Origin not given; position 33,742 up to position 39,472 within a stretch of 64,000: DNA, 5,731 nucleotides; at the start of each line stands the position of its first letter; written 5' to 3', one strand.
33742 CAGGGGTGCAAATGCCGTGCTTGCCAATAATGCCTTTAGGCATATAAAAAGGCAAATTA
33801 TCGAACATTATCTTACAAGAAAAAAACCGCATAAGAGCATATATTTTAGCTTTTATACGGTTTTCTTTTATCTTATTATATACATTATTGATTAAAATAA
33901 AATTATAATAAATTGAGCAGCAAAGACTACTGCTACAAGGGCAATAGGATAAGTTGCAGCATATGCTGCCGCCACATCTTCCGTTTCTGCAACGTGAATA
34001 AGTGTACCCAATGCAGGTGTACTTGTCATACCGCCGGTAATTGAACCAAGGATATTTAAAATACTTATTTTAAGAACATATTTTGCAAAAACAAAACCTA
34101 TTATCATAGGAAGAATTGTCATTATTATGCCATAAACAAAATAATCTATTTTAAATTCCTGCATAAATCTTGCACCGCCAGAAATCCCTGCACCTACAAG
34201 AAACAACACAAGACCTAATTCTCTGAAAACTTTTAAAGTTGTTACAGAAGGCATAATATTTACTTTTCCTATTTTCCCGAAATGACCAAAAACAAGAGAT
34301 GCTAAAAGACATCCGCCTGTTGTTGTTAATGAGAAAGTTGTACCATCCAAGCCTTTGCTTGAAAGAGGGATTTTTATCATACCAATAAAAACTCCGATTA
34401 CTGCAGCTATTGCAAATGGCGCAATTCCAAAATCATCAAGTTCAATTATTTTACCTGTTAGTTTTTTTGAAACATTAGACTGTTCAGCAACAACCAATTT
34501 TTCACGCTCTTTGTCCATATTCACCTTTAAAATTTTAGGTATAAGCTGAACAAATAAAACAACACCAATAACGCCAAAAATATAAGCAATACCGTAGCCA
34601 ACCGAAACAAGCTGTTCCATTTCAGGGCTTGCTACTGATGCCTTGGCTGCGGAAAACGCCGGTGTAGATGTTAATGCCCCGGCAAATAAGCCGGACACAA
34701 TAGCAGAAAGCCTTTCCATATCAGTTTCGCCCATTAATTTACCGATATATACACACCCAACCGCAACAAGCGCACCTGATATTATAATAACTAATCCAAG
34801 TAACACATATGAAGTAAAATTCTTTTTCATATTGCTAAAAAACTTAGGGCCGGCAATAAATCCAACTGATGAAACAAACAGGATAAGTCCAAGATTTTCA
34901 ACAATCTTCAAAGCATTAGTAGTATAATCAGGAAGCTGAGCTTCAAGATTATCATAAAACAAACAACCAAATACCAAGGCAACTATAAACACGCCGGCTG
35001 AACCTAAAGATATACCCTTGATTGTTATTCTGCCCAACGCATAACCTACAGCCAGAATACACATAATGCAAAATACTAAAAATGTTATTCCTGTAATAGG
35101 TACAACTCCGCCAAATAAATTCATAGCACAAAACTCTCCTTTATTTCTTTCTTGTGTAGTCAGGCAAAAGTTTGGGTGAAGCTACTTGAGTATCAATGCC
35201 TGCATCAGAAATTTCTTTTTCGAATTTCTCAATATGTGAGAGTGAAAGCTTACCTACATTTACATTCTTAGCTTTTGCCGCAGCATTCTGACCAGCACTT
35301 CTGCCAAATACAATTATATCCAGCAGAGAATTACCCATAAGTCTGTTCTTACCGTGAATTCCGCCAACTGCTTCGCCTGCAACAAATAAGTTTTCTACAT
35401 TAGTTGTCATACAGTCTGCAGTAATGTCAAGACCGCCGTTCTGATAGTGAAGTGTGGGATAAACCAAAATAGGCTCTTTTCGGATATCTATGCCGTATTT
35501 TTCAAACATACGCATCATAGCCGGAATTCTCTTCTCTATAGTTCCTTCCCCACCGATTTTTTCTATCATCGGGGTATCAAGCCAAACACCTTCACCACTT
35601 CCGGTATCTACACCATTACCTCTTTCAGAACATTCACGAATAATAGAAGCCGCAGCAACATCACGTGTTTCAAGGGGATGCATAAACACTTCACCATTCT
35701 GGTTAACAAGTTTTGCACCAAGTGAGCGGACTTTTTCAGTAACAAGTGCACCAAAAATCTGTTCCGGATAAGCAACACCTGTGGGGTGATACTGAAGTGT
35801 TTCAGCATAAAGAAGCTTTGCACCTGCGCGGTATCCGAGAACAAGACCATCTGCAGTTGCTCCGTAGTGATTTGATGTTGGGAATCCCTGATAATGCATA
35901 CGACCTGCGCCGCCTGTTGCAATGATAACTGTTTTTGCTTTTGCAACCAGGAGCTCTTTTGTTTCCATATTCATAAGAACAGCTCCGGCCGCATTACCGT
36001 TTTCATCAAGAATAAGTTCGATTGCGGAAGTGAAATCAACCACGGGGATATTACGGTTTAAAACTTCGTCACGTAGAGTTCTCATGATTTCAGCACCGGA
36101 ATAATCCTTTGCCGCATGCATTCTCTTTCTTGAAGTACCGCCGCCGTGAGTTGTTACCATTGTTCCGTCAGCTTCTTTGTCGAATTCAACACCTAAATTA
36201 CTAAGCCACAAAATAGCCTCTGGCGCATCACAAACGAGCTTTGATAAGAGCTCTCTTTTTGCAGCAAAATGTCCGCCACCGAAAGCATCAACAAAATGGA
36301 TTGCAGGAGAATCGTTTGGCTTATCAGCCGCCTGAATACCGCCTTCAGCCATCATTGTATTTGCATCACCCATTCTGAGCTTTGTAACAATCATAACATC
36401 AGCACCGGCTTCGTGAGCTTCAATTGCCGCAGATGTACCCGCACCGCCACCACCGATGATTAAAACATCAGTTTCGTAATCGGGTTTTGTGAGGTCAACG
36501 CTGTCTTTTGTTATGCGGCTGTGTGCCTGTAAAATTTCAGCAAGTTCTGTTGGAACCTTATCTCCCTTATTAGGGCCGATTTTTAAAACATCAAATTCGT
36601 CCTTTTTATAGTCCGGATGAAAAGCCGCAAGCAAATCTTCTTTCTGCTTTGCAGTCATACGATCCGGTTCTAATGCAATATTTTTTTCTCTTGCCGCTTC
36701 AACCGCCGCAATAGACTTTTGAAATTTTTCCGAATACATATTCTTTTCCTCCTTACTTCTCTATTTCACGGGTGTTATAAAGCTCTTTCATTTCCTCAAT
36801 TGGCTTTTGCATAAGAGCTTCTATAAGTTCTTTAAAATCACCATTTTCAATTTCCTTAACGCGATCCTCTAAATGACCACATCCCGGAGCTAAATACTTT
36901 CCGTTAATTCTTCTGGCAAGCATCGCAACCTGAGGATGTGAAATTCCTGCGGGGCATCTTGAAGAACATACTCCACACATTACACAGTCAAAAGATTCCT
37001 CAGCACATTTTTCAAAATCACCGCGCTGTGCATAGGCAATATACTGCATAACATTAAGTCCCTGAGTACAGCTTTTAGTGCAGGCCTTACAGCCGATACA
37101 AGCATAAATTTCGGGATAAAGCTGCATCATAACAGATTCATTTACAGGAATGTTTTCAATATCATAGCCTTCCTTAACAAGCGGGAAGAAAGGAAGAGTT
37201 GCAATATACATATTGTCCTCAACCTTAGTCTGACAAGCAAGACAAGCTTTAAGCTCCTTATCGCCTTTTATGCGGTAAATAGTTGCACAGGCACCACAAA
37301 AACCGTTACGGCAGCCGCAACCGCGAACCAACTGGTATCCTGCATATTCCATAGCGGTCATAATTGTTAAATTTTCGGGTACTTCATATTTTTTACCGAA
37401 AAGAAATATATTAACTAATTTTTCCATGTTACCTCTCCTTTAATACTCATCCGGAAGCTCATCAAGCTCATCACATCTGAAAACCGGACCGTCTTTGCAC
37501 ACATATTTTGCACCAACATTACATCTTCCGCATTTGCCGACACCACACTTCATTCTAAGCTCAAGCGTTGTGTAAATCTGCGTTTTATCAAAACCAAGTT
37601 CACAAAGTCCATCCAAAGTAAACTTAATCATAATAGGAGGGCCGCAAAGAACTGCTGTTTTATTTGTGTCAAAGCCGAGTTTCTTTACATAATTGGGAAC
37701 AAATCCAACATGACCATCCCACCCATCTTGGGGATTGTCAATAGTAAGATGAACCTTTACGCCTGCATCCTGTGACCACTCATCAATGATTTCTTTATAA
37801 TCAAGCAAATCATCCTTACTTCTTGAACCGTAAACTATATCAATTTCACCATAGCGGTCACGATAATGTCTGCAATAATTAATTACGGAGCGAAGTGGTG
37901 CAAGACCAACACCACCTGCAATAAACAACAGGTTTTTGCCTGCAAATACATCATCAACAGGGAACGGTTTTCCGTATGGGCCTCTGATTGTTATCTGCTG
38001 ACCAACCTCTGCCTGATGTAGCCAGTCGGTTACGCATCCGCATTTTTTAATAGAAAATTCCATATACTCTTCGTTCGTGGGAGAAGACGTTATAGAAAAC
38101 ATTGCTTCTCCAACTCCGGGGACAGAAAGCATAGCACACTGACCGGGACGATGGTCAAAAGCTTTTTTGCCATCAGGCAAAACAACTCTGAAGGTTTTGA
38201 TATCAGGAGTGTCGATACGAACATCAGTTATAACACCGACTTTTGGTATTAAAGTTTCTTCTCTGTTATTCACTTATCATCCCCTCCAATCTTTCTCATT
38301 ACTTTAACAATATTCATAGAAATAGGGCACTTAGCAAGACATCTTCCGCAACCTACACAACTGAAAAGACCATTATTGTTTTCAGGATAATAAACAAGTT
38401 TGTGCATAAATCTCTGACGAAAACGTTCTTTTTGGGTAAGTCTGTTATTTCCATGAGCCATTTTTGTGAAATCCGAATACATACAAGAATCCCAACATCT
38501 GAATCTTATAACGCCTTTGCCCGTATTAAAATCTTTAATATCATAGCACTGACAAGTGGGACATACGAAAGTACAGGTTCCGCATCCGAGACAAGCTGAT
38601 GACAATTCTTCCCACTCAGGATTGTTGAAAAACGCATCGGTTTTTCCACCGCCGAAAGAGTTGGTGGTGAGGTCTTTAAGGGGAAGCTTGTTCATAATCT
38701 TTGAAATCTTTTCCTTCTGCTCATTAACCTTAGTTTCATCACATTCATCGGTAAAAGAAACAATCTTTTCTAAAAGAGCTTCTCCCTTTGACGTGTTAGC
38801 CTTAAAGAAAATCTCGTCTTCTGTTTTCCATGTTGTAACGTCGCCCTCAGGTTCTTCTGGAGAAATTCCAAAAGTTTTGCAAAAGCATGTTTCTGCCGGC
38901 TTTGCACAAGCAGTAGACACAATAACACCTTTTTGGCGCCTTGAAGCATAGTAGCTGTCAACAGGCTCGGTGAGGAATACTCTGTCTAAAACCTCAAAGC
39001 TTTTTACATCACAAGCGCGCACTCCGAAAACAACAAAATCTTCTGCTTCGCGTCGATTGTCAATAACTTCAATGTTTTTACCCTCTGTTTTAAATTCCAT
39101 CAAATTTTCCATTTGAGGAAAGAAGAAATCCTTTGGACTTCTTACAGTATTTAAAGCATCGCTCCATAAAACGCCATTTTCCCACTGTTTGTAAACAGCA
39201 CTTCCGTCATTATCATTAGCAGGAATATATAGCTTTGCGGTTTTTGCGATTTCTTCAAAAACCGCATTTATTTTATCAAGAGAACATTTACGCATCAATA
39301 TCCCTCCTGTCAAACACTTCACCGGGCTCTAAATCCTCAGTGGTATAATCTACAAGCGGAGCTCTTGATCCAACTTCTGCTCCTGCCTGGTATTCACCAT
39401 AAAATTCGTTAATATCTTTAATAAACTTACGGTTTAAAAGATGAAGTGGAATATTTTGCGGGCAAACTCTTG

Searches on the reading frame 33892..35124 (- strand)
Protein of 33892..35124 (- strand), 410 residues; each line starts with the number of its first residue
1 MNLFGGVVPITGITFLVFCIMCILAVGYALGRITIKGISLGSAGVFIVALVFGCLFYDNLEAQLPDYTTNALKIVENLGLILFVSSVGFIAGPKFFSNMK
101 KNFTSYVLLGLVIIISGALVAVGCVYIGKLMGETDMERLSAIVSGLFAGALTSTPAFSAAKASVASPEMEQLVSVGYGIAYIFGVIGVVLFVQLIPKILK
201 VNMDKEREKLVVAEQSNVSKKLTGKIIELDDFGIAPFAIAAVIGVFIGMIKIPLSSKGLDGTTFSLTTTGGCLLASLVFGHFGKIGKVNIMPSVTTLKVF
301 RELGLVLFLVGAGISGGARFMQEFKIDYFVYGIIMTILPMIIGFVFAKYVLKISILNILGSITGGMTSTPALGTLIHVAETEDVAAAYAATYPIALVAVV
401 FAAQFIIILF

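Call 5: search_protein_families(library=pfam, proteins=[window:33892-35124:-], max_evalue=0.001)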
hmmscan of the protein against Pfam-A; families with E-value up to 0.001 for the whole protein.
window:33892-35124:- (410 aa): 1 family
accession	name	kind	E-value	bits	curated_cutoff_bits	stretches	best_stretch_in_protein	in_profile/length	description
PF06826.17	Asp-Al_Ex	-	1.3e-64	217.4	27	2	237-407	2-166/167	Predicted Permease Membrane Region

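Call 61: search_protein_families(library=ncbifam, proteins=[window:33892-35124:-], max_evalue=1e-10)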
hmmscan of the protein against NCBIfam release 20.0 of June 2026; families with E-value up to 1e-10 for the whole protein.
window:33892-35124:- (410 aa): 4 families
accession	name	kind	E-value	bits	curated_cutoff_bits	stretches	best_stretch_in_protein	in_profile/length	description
NF003007.0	PRK03818.1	equivalog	7.1e-49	166.8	449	2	13-215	4-198/553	putative transporter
TIGR01625.1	YidE_YbjL_dupl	subfamily_domain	4.8e-45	153.1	71.95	2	242-394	2-154/154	AspT/YidE/YbjL antiporter duplication domain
TIGR03802.1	Asp_Ala_antiprt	equivalog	9e-44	150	546.95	2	218-409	372-561/562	aspartate-alanine antiporter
NF003440.0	PRK04972.1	equivalog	7.5e-37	127.3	645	2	18-210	15-196/561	aspartate:alanine antiporter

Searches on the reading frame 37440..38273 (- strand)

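Call 5: search_protein_families(library=pfam, proteins=[window:37440-38273:-], max_evalue=0.001)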
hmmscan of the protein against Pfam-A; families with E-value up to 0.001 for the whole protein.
window:37440-38273:- (277 aa): 3 families
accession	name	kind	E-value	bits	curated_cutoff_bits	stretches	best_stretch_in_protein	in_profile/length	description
PF00175.26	NAD_binding_1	-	1e-15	58.8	22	1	117-219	1-107/109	Oxidoreductase NAD-binding domain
PF10418.14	DHODB_Fe-S_bind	-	3.4e-10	39.9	23.9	1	238-270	1-40/41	Iron-sulfur cluster binding domain of dihydroorotate dehydrogenase B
PF00970.30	FAD_binding_6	-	1.2e-07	32.5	21.1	1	22-102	11-96/99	Oxidoreductase FAD-binding domain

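Call 61: search_protein_families(library=ncbifam, proteins=[window:37440-38273:-], max_evalue=1e-10)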
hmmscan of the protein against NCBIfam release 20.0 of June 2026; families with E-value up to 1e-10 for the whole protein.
window:37440-38273:- (277 aa): 18 families
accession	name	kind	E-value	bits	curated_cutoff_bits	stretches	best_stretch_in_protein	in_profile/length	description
NF006220.0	PRK08345.1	subfamily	3.3e-66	223.5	395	1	18-266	18-283/294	cytochrome-c3 hydrogenase subunit gamma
NF040835.1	sulfhyd_HydG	equivalog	6.1e-57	193.1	650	1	25-266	34-280/292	NADPH-dependent hydrogenase/sulfhydrogenase 1 subunit gamma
TIGR02911.1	sulfite_red_B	equivalog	1.6e-56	191.3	288.6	1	8-267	3-253/261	anaerobic sulfite reductase subunit AsrB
NF040830.1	sulfhyd_ShyC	equivalog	3.2e-52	177.5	600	1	22-266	18-277/288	NAD(P)-dependent hydrogenase/sulfhydrogenase 2 subunit gamma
NF000796.0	PRK00054.1-1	equivalog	3.9e-45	154.1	224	1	14-271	7-236/254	dihydroorotate dehydrogenase electron transfer subunit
NF000798.0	PRK00054.1-3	equivalog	2.8e-27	95.9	219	1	36-269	26-241/244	dihydroorotate dehydrogenase electron transfer subunit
NF000799.0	PRK00054.1-4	equivalog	2.5e-22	79.2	314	1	66-269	62-255/258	dihydroorotate dehydrogenase electron transfer subunit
NF045803.1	MethMoxFADbindMmoC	equivalog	1.3e-21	76.7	500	1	34-235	133-337/343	aromatic/alkene monooxygenase hydroxylase FAD-binding subunit MmoC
NF040810.1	BenC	equivalog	1.9e-21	76.6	430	1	15-232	109-324/333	benzoate 1,2-dioxygenase electron transfer component BenC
NF008822.0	PRK11872.1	equivalog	1.1e-20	73.9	402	1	13-235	109-332/341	anthranilate 1,2-dioxygenase electron transfer component AntC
NF000797.0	PRK00054.1-2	equivalog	8.1e-20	71.2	270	1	28-268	30-263/267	dihydroorotate dehydrogenase electron transfer subunit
NF004862.0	PRK06222.1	subfamily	1.3e-19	70.8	220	1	38-271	25-249/281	sulfide/dihydroorotate dehydrogenase-like FAD/NAD-binding protein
NF009414.0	PRK12778.1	equivalog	2.1e-19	69.3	1103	1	28-271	15-249/752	bifunctional dihydroorotate dehydrogenase B NAD binding subunit/NADPH-dependent glutamate synthase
TIGR01941.1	nqrF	equivalog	1.9e-18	66.6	295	1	76-233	237-398/405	NADH:ubiquinone reductase (Na(+)-transporting) subunit F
NF005963.0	PRK08051.1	equivalog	1.9e-17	63.4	230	1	26-234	17-226/233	NAD(P)H-flavin reductase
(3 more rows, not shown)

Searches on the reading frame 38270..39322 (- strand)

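Call 5: search_protein_families(library=pfam, proteins=[window:38270-39322:-], max_evalue=0.001)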
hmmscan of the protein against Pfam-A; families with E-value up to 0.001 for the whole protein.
window:38270-39322:- (350 aa): 11 families
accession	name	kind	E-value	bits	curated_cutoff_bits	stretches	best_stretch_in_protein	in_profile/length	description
PF17179.9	Fer4_22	-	8.5e-30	103.9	27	1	244-335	2-94/95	4Fe-4S dicluster domain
PF13534.11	Fer4_17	-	5.8e-08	33.6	22.2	0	276-336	8-60/61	4Fe-4S dicluster domain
PF13187.11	Fer4_9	-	8.3e-07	29.4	27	0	276-333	8-48/52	4Fe-4S dicluster domain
PF13183.11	Fer4_8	-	2.5e-06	28.3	27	1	242-334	3-66/68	4Fe-4S dicluster domain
PF12797.12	Fer4_2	-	3e-06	27.3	24.5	0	242-256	8-22/22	4Fe-4S binding domain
PF25160.1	LdpA_Fe-S-bd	-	6.7e-06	26.2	27.6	1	321-335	27-41/49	LdpA Fe-S cluster-binding domain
PF14697.11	Fer4_21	-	1.3e-05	25.6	35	0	238-259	35-56/59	4Fe-4S dicluster domain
PF12838.12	Fer4_7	-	1.5e-05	25.8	27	0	244-333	2-49/52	4Fe-4S dicluster domain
PF00037.32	Fer4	-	6.1e-05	23.1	21.1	0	242-256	6-20/24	4Fe-4S binding domain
PF13237.11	Fer4_10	-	0.00012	22.4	25.5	0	321-334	8-21/53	4Fe-4S dicluster domain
PF12837.12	Fer4_6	-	0.00078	19.7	25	0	321-333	8-20/24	4Fe-4S binding domain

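Call 61: search_protein_families(library=ncbifam, proteins=[window:38270-39295:-], max_evalue=1e-10)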
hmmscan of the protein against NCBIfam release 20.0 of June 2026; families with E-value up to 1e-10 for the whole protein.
window:38270-39295:- (341 aa): 3 families
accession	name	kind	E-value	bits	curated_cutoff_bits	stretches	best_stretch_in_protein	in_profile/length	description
NF040829.1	sulfhyd_ShyB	equivalog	5.2e-53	180.2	690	1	5-336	7-329/334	NAD(P)-dependent hydrogenase/sulfhydrogenase 2 subunit beta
NF040833.1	sulfhyd_HydB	equivalog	2.5e-51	174.7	750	1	11-338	13-337/367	NADPH-dependent hydrogenase/sulfhydrogenase 1 subunit beta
TIGR02910.1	sulfite_red_A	equivalog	2.1e-39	135.7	323.15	1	50-336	58-326/334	anaerobic sulfite reductase subunit AsrA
